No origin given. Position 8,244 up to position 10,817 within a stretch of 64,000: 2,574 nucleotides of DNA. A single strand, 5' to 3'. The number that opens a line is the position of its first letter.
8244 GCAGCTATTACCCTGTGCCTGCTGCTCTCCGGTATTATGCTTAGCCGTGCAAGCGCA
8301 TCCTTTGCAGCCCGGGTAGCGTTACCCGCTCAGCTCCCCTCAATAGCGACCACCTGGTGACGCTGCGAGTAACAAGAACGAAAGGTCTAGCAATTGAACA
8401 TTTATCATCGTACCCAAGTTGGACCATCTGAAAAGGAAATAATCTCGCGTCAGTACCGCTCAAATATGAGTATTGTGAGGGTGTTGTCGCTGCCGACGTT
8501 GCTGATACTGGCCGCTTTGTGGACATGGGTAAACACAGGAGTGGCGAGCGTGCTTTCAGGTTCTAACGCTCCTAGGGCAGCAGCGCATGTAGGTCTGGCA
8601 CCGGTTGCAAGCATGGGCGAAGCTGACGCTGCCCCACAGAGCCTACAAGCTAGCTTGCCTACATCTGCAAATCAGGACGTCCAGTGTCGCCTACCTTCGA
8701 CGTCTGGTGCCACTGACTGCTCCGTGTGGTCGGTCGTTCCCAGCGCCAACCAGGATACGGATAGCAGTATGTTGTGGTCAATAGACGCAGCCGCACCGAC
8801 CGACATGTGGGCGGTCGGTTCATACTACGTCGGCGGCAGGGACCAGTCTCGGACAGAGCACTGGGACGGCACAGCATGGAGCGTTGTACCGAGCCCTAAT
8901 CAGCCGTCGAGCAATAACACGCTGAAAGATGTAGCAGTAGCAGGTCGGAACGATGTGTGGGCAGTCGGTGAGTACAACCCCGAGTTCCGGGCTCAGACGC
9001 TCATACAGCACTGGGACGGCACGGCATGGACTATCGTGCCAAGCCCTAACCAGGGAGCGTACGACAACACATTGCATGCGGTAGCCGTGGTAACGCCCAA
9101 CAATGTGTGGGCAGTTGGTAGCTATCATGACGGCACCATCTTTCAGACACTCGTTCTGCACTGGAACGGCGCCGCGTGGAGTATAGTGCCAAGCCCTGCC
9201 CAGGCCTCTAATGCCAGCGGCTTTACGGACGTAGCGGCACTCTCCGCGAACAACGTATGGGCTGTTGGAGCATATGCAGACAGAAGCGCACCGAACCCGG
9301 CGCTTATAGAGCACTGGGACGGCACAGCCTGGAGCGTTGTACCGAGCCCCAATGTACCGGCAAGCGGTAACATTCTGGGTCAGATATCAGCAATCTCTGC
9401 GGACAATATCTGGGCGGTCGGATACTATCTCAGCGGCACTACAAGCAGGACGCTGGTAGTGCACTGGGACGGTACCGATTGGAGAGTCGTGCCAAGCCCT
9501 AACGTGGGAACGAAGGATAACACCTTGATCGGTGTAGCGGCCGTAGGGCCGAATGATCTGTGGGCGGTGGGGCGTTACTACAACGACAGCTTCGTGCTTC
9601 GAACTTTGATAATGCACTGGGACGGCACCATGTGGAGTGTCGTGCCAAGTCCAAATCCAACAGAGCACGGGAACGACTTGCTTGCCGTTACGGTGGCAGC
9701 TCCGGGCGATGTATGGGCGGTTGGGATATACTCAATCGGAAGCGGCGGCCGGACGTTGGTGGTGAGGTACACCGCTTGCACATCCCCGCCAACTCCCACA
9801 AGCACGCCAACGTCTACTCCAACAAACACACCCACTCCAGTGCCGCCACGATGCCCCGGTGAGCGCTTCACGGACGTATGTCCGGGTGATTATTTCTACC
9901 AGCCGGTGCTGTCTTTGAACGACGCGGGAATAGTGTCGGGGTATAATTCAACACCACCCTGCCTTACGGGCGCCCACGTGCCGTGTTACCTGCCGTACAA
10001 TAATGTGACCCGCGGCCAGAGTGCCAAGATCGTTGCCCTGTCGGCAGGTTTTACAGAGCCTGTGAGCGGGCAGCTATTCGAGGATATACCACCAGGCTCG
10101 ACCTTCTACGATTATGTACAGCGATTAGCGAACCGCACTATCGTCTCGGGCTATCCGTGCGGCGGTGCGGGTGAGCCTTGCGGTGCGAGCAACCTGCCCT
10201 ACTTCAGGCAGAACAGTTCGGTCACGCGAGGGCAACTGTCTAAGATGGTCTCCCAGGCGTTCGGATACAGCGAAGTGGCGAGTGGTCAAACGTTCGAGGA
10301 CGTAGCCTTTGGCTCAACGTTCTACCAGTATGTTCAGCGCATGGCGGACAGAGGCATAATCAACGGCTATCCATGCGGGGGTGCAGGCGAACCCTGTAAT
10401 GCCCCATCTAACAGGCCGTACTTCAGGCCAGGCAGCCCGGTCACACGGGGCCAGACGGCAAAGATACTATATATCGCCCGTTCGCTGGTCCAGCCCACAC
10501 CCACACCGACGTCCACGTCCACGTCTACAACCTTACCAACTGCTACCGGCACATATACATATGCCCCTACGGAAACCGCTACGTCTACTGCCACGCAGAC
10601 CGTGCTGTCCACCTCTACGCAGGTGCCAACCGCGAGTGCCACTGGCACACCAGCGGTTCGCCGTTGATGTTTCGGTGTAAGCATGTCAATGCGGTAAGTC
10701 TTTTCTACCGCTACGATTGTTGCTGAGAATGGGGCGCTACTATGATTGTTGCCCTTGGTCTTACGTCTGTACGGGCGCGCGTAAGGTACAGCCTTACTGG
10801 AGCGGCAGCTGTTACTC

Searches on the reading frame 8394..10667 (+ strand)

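Call 55: search_protein_families(library=pfam, max_evalue=0.001, proteins=[window:8394-10667:+])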
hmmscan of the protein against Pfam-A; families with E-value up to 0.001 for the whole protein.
window:8394-10667:+ (757 aa): 2 families
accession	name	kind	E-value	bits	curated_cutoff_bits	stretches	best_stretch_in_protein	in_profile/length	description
PF00395.25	SLH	-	6.7e-13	48.8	20.8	1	636-689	4-44/44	S-layer homology domain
PF10708.14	DUF2510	-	8.8e-08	32.2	24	0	206-221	16-31/35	Protein of unknown function (DUF2510)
